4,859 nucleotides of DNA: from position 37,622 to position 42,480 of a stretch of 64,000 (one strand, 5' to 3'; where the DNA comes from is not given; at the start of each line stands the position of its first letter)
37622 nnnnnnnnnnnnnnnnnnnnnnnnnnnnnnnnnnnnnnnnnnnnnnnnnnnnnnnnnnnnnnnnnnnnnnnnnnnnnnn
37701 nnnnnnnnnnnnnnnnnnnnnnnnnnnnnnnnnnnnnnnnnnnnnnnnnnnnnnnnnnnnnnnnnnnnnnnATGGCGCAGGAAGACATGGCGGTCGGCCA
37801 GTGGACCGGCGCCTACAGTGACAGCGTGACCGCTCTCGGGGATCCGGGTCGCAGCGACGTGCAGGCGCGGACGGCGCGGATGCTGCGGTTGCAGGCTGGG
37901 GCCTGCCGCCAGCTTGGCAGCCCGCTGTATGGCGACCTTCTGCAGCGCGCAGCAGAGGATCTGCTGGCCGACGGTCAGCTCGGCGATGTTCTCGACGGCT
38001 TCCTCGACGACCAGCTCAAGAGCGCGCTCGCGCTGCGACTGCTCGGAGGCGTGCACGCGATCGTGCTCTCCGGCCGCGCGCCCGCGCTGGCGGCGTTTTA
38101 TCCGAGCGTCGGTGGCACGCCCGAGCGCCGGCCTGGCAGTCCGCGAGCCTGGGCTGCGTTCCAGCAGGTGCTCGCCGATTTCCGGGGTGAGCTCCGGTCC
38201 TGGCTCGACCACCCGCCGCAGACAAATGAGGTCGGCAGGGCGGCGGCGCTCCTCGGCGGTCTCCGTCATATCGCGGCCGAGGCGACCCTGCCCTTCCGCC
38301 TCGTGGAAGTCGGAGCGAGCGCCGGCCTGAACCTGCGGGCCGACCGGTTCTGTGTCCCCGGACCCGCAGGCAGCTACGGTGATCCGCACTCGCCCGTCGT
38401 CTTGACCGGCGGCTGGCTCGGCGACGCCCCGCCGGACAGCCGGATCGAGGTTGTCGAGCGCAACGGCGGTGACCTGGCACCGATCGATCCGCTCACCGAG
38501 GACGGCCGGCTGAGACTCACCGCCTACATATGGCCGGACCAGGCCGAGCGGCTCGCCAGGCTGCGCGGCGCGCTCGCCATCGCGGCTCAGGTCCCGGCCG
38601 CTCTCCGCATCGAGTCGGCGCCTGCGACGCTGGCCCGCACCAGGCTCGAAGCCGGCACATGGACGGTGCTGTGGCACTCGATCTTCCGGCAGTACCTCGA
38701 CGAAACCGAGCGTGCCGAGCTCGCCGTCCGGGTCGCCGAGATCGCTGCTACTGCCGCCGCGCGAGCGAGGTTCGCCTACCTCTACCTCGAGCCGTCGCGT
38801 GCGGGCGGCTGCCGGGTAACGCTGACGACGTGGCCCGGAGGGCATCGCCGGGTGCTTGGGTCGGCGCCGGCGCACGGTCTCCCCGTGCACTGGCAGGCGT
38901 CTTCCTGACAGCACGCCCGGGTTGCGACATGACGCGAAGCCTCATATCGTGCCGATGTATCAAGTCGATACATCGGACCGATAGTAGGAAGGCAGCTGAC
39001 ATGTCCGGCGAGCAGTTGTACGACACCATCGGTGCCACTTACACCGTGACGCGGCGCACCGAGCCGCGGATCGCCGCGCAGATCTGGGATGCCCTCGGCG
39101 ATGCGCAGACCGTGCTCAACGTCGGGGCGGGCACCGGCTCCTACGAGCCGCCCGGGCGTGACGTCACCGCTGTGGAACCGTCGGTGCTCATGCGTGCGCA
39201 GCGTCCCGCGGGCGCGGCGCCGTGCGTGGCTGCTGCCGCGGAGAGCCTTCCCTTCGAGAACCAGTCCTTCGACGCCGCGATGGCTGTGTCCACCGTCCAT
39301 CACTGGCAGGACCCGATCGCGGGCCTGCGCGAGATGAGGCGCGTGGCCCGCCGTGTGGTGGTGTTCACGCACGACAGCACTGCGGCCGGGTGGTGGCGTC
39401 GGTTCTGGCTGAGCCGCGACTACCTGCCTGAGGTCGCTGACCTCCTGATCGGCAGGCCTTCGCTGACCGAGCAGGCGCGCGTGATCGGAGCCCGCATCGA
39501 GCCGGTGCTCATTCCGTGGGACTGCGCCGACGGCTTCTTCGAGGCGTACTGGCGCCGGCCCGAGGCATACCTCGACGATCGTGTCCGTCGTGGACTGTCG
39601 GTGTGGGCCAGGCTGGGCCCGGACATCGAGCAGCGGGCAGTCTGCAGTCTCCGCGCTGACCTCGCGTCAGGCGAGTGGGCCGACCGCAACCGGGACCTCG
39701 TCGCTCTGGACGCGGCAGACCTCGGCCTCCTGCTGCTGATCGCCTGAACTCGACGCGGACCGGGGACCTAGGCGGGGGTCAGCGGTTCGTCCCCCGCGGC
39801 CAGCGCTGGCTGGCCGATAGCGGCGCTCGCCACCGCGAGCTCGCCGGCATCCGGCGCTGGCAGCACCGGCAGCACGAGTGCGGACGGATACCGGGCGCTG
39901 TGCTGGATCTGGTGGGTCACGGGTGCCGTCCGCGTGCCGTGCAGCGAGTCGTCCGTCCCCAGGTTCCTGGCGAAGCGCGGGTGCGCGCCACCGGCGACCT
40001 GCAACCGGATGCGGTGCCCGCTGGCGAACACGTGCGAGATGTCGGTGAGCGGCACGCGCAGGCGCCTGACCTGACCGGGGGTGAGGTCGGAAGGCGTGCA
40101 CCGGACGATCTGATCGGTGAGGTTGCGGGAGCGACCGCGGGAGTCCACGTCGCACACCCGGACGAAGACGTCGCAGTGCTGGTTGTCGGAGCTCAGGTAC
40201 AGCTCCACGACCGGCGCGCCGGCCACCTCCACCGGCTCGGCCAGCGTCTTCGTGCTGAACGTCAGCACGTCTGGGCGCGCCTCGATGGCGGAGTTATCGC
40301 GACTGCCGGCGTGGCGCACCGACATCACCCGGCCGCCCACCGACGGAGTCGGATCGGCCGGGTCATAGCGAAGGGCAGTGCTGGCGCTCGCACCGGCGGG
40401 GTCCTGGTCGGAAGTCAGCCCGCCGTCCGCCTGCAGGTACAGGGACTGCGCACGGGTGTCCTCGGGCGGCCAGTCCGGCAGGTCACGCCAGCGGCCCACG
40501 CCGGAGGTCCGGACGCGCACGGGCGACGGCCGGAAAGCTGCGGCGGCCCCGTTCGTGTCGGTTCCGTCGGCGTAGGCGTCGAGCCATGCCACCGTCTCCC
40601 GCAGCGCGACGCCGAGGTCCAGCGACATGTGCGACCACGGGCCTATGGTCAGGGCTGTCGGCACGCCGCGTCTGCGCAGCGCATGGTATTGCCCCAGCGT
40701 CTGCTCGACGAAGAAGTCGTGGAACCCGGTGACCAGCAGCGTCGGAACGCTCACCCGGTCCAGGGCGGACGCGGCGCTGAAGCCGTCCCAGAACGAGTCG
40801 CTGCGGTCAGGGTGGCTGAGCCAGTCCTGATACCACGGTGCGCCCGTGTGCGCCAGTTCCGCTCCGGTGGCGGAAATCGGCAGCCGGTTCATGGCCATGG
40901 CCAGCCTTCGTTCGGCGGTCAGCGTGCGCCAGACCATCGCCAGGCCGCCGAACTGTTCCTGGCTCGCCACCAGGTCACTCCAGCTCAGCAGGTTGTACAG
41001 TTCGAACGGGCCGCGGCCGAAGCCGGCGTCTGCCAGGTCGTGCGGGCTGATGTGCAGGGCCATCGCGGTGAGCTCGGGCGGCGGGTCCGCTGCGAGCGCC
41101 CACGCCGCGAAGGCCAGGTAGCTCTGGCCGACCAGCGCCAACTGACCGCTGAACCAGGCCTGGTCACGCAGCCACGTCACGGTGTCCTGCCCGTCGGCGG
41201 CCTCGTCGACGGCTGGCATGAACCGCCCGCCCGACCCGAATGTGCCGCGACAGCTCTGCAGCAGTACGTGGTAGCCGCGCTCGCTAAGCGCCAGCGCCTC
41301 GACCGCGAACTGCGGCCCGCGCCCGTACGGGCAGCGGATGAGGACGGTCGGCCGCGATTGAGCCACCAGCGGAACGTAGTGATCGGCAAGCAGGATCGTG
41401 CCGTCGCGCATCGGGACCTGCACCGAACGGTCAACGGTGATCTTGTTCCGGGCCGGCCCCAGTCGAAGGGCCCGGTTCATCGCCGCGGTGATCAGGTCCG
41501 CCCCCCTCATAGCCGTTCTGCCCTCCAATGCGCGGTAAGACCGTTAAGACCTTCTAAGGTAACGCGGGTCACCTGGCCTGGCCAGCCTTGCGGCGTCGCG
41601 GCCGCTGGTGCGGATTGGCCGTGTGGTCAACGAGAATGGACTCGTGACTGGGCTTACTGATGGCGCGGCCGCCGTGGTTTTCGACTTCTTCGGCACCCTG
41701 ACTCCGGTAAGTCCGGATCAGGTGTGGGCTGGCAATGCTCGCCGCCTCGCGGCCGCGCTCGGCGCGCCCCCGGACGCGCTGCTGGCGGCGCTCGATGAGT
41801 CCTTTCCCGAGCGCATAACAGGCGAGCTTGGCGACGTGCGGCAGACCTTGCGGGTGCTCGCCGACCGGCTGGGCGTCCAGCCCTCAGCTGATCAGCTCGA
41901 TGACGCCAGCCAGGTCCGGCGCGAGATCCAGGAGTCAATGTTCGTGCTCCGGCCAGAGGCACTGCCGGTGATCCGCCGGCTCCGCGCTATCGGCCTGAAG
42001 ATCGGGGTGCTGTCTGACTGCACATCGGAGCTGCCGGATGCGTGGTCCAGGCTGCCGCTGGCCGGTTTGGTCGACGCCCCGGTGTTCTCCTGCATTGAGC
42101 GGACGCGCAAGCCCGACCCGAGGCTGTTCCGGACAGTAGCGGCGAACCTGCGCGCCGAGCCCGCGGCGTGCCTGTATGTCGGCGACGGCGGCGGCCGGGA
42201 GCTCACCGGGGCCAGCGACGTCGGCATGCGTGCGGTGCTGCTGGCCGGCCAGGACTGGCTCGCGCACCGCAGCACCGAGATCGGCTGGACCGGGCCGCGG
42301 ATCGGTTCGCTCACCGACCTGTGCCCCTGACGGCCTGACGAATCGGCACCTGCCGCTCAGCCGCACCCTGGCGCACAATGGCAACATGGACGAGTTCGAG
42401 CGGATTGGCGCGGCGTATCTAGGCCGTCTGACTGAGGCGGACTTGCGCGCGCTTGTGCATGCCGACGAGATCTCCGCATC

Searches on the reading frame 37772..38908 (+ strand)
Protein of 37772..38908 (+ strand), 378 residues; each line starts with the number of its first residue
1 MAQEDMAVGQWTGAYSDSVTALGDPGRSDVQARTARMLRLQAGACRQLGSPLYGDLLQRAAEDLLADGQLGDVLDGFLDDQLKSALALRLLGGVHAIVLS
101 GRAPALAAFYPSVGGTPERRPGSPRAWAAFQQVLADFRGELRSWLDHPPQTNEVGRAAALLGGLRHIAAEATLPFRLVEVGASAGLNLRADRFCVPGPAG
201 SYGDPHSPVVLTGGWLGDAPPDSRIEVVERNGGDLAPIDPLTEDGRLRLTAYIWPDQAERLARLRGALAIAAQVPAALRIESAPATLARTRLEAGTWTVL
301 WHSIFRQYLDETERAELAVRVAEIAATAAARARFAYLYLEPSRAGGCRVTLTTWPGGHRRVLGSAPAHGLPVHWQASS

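Call 10: search_protein_families(library=pfam, proteins=[window:37772-38908:+])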
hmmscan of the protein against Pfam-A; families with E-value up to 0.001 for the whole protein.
window:37772-38908:+ (378 aa): 1 family
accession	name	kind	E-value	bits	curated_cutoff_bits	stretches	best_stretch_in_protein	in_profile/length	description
PF10094.14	DUF2332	-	7.1e-95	318.7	25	1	36-374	2-334/334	Uncharacterized protein conserved in bacteria (DUF2332)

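Call 14: find_encoding_contigs(protein=window:37772-38908:+, flank=3000, max_places=6)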
Protein window:37772-38908:+ (378 aa): 10 contigs read that carry it; 6 places shown.
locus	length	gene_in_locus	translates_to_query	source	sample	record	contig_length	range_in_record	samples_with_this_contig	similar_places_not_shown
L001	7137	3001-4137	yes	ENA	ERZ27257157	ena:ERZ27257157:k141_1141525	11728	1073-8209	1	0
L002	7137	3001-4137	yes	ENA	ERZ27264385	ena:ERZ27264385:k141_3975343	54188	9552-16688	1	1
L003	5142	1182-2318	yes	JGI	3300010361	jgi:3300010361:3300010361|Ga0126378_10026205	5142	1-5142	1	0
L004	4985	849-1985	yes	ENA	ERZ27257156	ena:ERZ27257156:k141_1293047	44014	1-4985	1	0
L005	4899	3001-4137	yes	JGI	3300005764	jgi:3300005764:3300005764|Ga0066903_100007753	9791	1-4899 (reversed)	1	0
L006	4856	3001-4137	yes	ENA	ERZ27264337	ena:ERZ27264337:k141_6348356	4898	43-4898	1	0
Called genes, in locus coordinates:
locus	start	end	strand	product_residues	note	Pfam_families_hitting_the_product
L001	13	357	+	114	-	-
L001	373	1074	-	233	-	PF00440:TetR_N, PF02909:TetR_C_1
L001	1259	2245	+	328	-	PF08240:ADH_N, PF00107:ADH_zinc_N, PF13602:ADH_zinc_N_2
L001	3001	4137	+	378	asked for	PF10094:DUF2332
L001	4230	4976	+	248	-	PF08241:Methyltransf_11, PF13649:Methyltransf_25 (weak)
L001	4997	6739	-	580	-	PF02129:Peptidase_S15, PF00326:Peptidase_S9 (weak), PF08530:PepX_C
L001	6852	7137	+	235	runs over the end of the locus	PF00702:Hydrolase, PF13419:HAD_2 (weak)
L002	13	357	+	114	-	-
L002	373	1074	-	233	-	PF00440:TetR_N, PF02909:TetR_C_1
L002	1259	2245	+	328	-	PF08240:ADH_N, PF00107:ADH_zinc_N, PF13602:ADH_zinc_N_2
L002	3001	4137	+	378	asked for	PF10094:DUF2332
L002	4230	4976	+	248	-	PF08241:Methyltransf_11, PF13649:Methyltransf_25 (weak)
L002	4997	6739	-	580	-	PF02129:Peptidase_S15, PF00326:Peptidase_S9 (weak), PF08530:PepX_C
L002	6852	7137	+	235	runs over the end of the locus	PF00702:Hydrolase, PF13419:HAD_2 (weak)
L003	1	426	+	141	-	?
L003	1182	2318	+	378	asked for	PF10094:DUF2332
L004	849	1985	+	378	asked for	PF10094:DUF2332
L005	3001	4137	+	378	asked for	PF10094:DUF2332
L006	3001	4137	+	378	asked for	PF10094:DUF2332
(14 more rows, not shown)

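Call 17: find_related_loci(query=window:37772-38908:+, collection=genome_contigs, flank=4000)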
Query window:37772-38908:+ (378 aa) in genome_contigs; peptide patterns used: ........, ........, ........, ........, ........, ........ (x = any residue, [..] = any of these).
293 stretches matched a pattern; 136 encode a relative of the query (tblastn E <= 1e-3); the best 80 are kept; 79 distinct loci.
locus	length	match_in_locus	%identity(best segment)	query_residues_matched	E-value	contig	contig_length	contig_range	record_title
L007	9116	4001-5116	82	7-378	0e+0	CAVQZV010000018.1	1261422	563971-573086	MAG: uncultured Actinomycetota bacterium isolate MFD00031.bin.1.203 genome assembly, contig: contig_8706, whole genome s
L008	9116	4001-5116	75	6-377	5e-176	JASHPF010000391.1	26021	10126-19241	MAG: Streptosporangiaceae bacterium isolate JOPF042 JOPF_AWAY_contig_1239287, whole genome shotgun sequence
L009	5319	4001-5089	77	15-377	1e-177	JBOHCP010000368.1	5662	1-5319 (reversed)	MAG: Streptosporangiaceae bacterium isolate SE1496_concoct.bin.4 NODE_831_length_5662_cov_1.287805, whole genome shotgun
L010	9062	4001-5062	75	24-377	2e-168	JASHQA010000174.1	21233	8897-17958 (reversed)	MAG: Streptosporangiaceae bacterium isolate JOPF063 JOPF_NEAR_contig_537894, whole genome shotgun sequence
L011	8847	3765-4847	75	15-377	3e-167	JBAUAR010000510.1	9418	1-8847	MAG: Streptosporangiaceae bacterium isolate MFD10888_ilm_asm_bin49 k127_100429, whole genome shotgun sequence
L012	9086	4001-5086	72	15-377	3e-165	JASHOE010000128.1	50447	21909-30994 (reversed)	MAG: Streptosporangiaceae bacterium isolate JOPF015 JOPF_AWAY_contig_364004, whole genome shotgun sequence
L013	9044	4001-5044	72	31-378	4e-160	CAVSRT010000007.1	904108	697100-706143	MAG: uncultured Actinomycetota bacterium isolate MFD05521.bin.1.187 genome assembly, contig: contig_46165, whole genome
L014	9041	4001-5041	73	32-378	6e-160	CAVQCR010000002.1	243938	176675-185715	MAG: uncultured Actinomycetota bacterium isolate MFD02248.bin.1.145 genome assembly, contig: contig_14202, whole genome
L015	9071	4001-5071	72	19-374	1e-159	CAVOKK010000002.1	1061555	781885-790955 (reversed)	MAG: uncultured Actinomycetota bacterium isolate MFD00082.bin.2.24 genome assembly, contig: contig_1007, whole genome sh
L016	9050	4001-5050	72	26-375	1e-158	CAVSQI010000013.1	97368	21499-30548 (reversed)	MAG: uncultured Actinomycetota bacterium isolate MFD05841.bin.1.191 genome assembly, contig: contig_70010, whole genome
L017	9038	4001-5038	74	31-376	7e-159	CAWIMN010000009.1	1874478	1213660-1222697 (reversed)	MAG: uncultured Actinomycetota bacterium isolate MFD05377.bin.2.146 genome assembly, contig: contig_43386, whole genome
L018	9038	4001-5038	73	31-376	5e-159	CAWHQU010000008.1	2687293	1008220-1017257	MAG: uncultured Actinomycetota bacterium isolate MFD06092.bin.1.210 genome assembly, contig: contig_16693, whole genome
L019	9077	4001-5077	71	19-376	1e-157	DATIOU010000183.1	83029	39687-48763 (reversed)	MAG TPA_asm: Streptosporangiaceae bacterium isolate SMAG_U15832 k141_175428, whole genome shotgun sequence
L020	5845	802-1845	72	31-378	2e-157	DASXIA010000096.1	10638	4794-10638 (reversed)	MAG TPA_asm: Streptosporangiaceae bacterium isolate SMAG_U5209 k141_2540967, whole genome shotgun sequence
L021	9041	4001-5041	72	32-378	2e-157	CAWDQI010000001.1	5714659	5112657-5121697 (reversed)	MAG: uncultured Actinomycetota bacterium isolate MFD03346.bin.2.5 genome assembly, contig: contig_15708, whole genome sh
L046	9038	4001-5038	67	33-378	6e-141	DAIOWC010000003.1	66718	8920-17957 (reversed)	MAG TPA_asm: Streptosporangiaceae bacterium isolate CTOTU26331 NODE_50_length_66718_cov_13.418928, whole genome shotgun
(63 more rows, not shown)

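Call 41: search_protein_families(library=ncbifam, proteins=[window:37772-38908:+], max_evalue=0.00001)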
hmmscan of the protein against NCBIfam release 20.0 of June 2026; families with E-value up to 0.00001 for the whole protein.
window:37772-38908:+ (378 aa): 0 families

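Call 54: find_homologous_proteins(query=window:37772-38908:+, max_evalue=1e-40)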
Query window:37772-38908:+ (378 aa): 4164 proteins with E <= 1e-40 among 8000 candidates; the best 120 are listed.
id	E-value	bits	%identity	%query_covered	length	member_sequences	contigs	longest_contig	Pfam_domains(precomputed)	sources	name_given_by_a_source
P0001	1.7e-245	833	100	100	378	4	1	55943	PF10094.15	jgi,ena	-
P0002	1.3e-201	688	84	98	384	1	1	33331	PF10094.15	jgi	jgi:hypothetical protein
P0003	4.5e-199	680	85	96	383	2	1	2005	PF10094.15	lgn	-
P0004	2.2e-196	671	85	97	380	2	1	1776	PF10094.15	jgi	-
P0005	1.3e-191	655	88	90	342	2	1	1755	PF10094.15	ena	-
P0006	1.6e-191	655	83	95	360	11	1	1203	PF10094.15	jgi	jgi:hypothetical protein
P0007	1.6e-191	655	87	90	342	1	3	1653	PF10094.15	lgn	-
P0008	6.7e-188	643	83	94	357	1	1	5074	PF10094.15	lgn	-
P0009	8.0e-188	643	86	90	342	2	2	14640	PF10094.15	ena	-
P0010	1.1e-187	642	84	95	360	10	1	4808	PF10094.15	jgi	-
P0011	2.8e-186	638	86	90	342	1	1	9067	PF10094.15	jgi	jgi:hypothetical protein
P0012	4.3e-186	637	85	90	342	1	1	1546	PF10094.15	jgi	jgi:hypothetical protein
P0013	8.7e-186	636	85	90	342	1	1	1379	PF10094.15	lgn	-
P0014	1.1e-185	636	85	90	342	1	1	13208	PF10094.15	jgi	jgi:hypothetical protein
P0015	1.8e-185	635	86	90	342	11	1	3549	PF10094.15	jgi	-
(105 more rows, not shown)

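Call 56: search_protein_families(library=pfam, proteins=[L013:3-539:+, L021:51-1004:+, L046:2-1171:+, L008:2355-3185:+], max_evalue=0.01)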
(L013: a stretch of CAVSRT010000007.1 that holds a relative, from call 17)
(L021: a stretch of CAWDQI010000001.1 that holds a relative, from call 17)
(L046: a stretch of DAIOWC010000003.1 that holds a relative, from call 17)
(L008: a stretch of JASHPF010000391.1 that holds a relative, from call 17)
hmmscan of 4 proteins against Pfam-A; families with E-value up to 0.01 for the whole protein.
L013:3-539:+ (178 aa): 1 family
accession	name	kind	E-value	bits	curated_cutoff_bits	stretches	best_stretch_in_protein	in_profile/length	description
PF00766.25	ETF_alpha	-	1.5e-31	108.7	27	1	55-133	2-80/81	Electron transfer flavoprotein FAD-binding domain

L021:51-1004:+ (317 aa): 1 family
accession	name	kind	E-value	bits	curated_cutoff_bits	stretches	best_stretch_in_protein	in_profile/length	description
PF01012.27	ETF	-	1.6e-28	100.2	26.7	1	81-253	11-176/181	Electron transfer flavoprotein domain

L046:2-1171:+ (389 aa): 3 families
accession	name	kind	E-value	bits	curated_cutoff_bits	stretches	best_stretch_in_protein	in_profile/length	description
PF07730.19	HisKA_3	-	2.4e-20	73.3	24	1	172-237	2-67/68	Histidine kinase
PF02518.31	HATPase_c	-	2.2e-07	31.8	26.4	1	286-378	5-108/111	Histidine kinase-, DNA gyrase B-, and HSP90-like ATPase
PF13581.12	HATPase_c_2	-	0.00094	19.6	27.4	1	290-334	35-83/127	Histidine kinase-like ATPase domain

L008:2355-3185:+ (276 aa): 3 families
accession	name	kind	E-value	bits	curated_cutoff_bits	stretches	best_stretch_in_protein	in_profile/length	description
PF13561.12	adh_short_C2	-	6.4e-60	203.1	27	1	41-270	7-236/236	Enoyl-(Acyl carrier protein) reductase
PF00106.31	adh_short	-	2.5e-46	158.1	26.6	1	26-215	1-187/195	short chain dehydrogenase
PF08659.16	KR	-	0.0001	22.8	22.6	1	41-189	11-161/180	KR domain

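Call 64: search_solved_structures(query=window:37772-38908:+, max_evalue=1)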
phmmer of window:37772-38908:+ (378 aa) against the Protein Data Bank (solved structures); distinct sequences matched with E-value up to 1: 0.

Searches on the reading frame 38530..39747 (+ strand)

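Call 10: search_protein_families(library=pfam, proteins=[window:38530-39747:+])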
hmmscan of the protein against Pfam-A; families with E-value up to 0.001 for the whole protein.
window:38530-39747:+ (405 aa): 4 families
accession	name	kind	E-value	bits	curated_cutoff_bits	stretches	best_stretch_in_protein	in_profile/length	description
PF08241.18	Methyltransf_11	-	2.6e-12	47.7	21.2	1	196-274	1-88/95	Methyltransferase domain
PF13649.12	Methyltransf_25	-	1.1e-07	32.8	27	1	195-274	1-94/97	Methyltransferase domain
PF08242.18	Methyltransf_12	-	0.00013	23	30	1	197-274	2-93/98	Methyltransferase domain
PF13489.12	Methyltransf_23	-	0.00055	20.1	27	1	184-294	15-134/164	Methyltransferase domain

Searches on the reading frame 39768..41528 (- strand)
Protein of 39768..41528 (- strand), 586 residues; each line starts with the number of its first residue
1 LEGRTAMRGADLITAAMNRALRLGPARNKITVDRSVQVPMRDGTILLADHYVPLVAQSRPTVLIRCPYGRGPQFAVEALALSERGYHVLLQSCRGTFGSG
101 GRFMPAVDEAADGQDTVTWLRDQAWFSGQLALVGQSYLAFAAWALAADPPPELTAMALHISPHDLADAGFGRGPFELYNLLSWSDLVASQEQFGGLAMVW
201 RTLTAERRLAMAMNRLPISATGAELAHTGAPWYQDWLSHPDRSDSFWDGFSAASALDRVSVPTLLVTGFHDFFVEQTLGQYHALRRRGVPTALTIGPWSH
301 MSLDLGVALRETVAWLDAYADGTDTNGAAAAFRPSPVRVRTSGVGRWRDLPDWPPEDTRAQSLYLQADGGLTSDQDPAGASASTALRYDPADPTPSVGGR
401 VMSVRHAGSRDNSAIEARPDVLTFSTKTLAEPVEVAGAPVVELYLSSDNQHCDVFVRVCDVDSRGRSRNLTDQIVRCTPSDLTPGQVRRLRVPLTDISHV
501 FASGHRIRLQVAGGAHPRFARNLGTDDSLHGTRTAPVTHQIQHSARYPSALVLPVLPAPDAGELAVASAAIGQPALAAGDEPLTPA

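Call 41: search_protein_families(library=ncbifam, proteins=[window:39768-41528:-], max_evalue=0.00001)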
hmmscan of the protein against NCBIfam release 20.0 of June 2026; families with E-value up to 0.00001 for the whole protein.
window:39768-41528:- (586 aa): 2 families
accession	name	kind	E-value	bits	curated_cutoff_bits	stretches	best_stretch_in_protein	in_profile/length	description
TIGR00976.1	CocE_NonD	subfamily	6.3e-86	289.5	66.3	1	38-557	1-549/550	CocE/NonD family hydrolase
NF003780.0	PRK05371.1-1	subfamily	5e-08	31.8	642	1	245-513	291-554/594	Xaa-Pro dipeptidyl-peptidase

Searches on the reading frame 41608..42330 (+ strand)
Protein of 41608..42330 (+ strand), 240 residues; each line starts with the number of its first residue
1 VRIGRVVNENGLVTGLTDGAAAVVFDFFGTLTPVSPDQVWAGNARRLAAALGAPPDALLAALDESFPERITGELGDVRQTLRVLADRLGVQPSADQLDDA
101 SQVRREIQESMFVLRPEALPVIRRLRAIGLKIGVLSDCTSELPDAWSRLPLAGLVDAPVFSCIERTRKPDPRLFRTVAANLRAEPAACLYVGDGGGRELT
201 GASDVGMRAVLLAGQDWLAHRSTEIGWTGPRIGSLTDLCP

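Call 41: search_protein_families(library=ncbifam, proteins=[window:41608-42330:+], max_evalue=0.00001)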
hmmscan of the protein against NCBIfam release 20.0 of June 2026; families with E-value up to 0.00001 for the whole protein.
window:41608-42330:+ (240 aa): 10 families
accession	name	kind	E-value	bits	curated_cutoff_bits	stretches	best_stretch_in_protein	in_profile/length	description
TIGR02252.1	DREG-2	subfamily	3e-13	50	155.2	1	110-211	102-203/203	HAD hydrolase, REG-2-like, family IA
TIGR02253.1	CTE7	subfamily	1e-12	48.3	169.75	1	22-213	4-195/221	TIGR02253 family HAD-type hydrolase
TIGR02247.1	HAD-1A3-hyp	subfamily_domain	2.3e-10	40.6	125.4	1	106-213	87-196/211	epoxide hydrolase N-terminal domain-like phosphatase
TIGR01449.2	PGP_bact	equivalog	8e-08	32.1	180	1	23-212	1-184/213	phosphoglycolate phosphatase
TIGR01428.1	HAD_type_II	equivalog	2.2e-07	31.1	125.4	1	21-212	2-190/197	haloacid dehalogenase type II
TIGR02009.1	PGMB-YQAB-SF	subfamily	4.3e-07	30.3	153.35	1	21-210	2-184/186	beta-phosphoglucomutase family hydrolase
NF053830.1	RUBPPhHalo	equivalog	4.9e-07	29.6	330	1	116-216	106-207/234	ribulose-1,5-bisphosphate 5-phosphatase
TIGR01662.1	HAD-SF-IIIA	subfamily_domain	6.7e-07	29.5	44.6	1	109-212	21-138/141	HAD-IIIA family hydrolase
TIGR01509.1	HAD-SF-IA-v3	subfamily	2.1e-06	28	29.4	1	102-211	54-153/154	HAD-IA family hydrolase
TIGR02254.1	YjjG_YfnB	equivalog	8.8e-06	25.3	159.9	0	104-213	88-197/223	YjjG family noncanonical pyrimidine nucleotidase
